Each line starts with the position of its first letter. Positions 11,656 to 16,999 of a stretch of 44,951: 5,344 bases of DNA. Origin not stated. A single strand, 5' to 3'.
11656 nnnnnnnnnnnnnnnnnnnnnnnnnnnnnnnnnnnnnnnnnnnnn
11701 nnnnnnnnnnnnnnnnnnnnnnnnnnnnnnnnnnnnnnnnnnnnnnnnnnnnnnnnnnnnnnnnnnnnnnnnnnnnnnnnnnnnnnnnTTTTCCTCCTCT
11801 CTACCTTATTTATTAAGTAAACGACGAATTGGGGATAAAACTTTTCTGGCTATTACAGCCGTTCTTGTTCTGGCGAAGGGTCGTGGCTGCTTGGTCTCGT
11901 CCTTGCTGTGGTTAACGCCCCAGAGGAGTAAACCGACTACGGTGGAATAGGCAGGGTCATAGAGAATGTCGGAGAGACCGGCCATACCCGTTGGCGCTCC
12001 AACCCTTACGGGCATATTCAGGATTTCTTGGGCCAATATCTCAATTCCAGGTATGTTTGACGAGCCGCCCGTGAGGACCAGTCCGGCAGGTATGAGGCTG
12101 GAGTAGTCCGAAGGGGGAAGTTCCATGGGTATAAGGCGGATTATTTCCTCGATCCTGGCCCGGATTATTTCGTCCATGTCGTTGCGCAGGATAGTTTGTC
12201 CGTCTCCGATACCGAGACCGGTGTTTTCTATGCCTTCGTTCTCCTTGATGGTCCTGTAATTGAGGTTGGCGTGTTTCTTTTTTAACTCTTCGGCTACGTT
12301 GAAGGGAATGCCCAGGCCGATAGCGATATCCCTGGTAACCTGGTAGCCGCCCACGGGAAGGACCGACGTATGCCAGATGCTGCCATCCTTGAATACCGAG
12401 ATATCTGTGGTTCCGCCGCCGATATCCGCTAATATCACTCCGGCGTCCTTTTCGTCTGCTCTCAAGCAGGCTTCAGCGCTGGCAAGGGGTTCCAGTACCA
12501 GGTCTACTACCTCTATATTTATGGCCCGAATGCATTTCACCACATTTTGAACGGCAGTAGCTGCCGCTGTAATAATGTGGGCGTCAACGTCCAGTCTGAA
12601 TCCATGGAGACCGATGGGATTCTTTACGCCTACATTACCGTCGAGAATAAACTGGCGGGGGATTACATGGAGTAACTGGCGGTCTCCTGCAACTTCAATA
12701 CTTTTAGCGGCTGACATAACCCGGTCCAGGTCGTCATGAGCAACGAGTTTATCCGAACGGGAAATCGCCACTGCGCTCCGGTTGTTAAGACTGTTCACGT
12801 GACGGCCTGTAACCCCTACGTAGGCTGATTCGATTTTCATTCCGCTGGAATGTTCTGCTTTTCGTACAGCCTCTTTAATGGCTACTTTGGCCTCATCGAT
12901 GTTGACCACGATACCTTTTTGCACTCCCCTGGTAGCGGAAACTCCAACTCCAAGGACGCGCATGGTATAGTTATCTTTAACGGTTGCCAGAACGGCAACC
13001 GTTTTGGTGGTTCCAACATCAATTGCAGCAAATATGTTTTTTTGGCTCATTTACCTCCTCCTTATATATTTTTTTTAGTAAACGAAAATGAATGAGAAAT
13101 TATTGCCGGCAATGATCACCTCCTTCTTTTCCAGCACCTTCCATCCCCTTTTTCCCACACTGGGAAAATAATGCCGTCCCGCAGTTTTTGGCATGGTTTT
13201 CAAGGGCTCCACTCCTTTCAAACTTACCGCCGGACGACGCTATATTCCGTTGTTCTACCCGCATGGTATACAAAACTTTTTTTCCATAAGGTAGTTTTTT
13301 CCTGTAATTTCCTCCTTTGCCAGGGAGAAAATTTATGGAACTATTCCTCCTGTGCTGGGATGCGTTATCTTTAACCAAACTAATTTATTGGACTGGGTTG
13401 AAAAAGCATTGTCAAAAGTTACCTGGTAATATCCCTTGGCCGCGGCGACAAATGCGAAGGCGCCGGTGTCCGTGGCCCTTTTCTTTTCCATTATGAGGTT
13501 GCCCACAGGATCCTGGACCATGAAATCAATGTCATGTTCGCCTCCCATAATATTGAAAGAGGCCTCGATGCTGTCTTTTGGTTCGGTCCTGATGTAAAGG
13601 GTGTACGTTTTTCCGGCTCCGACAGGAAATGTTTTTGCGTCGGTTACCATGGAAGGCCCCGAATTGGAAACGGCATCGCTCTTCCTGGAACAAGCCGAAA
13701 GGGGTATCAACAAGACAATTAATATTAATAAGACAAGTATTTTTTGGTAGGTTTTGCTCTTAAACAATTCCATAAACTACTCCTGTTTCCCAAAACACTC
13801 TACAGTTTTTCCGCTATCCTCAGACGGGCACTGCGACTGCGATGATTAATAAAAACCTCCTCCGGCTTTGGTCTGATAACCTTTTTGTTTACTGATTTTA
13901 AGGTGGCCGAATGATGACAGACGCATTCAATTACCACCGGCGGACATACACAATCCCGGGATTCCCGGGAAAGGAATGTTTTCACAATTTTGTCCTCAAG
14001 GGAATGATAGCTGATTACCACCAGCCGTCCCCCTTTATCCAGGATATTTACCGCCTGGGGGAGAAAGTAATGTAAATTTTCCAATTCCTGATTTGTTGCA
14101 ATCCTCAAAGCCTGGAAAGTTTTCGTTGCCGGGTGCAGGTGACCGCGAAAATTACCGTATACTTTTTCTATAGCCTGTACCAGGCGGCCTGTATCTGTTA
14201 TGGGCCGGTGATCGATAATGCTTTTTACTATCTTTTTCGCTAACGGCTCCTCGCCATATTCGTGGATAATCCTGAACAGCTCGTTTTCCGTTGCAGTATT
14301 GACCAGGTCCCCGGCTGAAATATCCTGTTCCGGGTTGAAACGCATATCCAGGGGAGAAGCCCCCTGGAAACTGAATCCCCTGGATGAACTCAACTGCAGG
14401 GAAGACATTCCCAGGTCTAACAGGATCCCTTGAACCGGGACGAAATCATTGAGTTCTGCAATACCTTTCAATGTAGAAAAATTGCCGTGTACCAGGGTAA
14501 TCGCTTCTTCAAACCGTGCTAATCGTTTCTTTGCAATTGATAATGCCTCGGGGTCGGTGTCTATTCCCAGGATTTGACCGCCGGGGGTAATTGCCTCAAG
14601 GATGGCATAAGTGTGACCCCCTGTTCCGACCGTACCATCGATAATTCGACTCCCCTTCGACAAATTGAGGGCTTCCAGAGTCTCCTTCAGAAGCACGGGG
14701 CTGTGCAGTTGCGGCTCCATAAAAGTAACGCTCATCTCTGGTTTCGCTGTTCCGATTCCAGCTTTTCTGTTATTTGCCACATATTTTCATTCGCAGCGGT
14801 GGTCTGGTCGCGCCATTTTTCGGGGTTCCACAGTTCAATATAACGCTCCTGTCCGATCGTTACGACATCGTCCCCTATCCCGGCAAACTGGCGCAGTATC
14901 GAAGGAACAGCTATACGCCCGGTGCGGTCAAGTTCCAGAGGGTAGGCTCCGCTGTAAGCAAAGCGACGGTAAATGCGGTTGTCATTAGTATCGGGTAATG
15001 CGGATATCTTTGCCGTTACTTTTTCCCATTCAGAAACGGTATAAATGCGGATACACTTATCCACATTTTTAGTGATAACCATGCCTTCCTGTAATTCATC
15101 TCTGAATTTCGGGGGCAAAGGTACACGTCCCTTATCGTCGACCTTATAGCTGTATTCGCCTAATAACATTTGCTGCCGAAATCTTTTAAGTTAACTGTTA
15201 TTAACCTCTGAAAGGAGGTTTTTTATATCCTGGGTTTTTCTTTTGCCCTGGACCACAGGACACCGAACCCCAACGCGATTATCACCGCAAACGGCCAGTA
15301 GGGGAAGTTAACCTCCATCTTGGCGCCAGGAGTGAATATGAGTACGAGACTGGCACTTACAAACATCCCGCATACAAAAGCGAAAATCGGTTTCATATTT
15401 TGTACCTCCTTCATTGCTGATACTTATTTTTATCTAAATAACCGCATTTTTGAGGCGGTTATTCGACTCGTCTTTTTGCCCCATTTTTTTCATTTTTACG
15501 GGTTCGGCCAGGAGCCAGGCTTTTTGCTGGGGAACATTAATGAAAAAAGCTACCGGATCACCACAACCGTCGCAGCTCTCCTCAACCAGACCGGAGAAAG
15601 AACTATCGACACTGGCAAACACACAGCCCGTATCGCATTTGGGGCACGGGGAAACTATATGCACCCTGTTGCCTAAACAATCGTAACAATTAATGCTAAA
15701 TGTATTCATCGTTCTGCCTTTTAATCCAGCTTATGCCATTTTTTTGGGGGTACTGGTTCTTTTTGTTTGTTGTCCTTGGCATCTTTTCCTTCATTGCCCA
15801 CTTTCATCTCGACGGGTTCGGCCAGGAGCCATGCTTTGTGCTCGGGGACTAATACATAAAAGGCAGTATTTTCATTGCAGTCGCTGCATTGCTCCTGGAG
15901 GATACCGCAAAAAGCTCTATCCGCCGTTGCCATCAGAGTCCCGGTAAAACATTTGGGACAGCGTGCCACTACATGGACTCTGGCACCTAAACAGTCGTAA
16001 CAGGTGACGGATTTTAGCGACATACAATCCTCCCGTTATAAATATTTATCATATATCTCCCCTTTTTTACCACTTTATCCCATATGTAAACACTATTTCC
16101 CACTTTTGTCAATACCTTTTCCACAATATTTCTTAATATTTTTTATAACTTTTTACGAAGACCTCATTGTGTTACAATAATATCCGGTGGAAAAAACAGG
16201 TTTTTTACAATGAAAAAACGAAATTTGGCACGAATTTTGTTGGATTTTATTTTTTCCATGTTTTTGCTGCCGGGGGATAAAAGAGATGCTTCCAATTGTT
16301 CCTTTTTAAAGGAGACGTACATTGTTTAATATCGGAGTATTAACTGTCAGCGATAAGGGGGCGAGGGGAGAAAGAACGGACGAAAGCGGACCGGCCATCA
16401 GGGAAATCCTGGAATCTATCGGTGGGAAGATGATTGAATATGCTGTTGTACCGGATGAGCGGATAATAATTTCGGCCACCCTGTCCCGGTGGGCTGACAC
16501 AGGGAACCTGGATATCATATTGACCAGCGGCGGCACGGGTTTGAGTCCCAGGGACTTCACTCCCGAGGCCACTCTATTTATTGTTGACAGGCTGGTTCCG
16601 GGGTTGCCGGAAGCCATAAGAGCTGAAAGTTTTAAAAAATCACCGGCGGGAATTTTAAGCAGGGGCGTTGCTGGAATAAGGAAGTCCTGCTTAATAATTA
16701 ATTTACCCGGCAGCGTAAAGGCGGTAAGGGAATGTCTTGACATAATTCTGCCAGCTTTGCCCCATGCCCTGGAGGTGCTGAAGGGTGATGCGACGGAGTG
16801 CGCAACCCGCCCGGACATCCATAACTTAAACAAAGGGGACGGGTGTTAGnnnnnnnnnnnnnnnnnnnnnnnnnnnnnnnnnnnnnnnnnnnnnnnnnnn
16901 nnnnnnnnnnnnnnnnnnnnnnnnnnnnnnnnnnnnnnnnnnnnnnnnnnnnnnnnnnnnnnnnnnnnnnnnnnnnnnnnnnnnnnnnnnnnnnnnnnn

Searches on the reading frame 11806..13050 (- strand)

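Call 9: search_protein_families(library=pfam, proteins=[window:11806-13050:-], max_evalue=0.00001)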
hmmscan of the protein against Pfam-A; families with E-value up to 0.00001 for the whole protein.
window:11806-13050:- (414 aa): 5 families
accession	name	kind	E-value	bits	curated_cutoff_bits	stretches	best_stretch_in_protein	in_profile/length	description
PF14450.12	FtsA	-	1.1e-40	139.3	31.8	2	207-373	2-127/127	Cell division protein FtsA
PF02491.25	SHS2_FTSA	-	8.1e-24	84.2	25.4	1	82-161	1-79/79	SHS2 domain inserted in FTSA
PF06723.19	MreB_Mbl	-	1.2e-13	51.1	27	1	166-351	111-304/327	MreB/Mbl protein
PF11104.14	PilM_2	-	3.6e-09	36.5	27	0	162-260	133-237/340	Type IV pilus assembly protein PilM;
PF06277.17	EutA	-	3.1e-06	26.8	27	1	199-241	139-181/475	Ethanolamine utilisation protein EutA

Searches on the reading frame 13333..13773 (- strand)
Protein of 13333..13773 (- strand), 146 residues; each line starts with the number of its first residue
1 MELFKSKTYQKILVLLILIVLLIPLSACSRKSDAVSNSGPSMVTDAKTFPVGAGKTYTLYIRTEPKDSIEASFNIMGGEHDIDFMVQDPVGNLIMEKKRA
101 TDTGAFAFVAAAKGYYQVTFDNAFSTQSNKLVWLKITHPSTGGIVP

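Call 9: search_protein_families(library=pfam, proteins=[window:13333-13773:-], max_evalue=0.00001)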
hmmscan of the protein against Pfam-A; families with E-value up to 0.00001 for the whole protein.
window:13333-13773:- (146 aa): 1 family
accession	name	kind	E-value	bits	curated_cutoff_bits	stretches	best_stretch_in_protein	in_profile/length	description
PF01105.29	EMP24_GP25L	-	7.4e-14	52.6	25.9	1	48-138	3-97/182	emp24/gp25L/p24 family/GOLD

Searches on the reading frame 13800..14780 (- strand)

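Call 9: search_protein_families(library=pfam, proteins=[window:13800-14780:-], max_evalue=0.00001)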
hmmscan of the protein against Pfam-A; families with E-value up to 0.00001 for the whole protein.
window:13800-14780:- (326 aa): 2 families
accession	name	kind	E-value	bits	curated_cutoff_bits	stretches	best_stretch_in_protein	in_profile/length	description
PF01795.25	Methyltransf_5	-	1.2e-96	324.3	27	1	25-325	3-308/309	MraW methylase family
PF13847.12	Methyltransf_31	-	1e-06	29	27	0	41-90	2-51/145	Methyltransferase domain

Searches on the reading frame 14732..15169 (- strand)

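Call 58: search_protein_families(library=pfam, proteins=[window:14732-15169:-], max_evalue=0.001)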
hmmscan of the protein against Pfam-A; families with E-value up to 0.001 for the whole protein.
window:14732-15169:- (145 aa): 1 family
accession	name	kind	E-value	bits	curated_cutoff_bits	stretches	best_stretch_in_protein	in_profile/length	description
PF02381.23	MraZ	-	2.3e-31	108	23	2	72-133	2-64/72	MraZ protein, putative antitoxin-like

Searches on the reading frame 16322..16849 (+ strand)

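Call 9: search_protein_families(library=pfam, proteins=[window:16322-16849:+], max_evalue=0.00001)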
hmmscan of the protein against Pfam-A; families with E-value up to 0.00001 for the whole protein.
window:16322-16849:+ (175 aa): 1 family
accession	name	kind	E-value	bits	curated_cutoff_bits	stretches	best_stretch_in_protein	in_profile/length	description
PF00994.29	MoCF_biosynth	-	3.9e-30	104.9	26.6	1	5-148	1-144/144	Probable molybdopterin binding domain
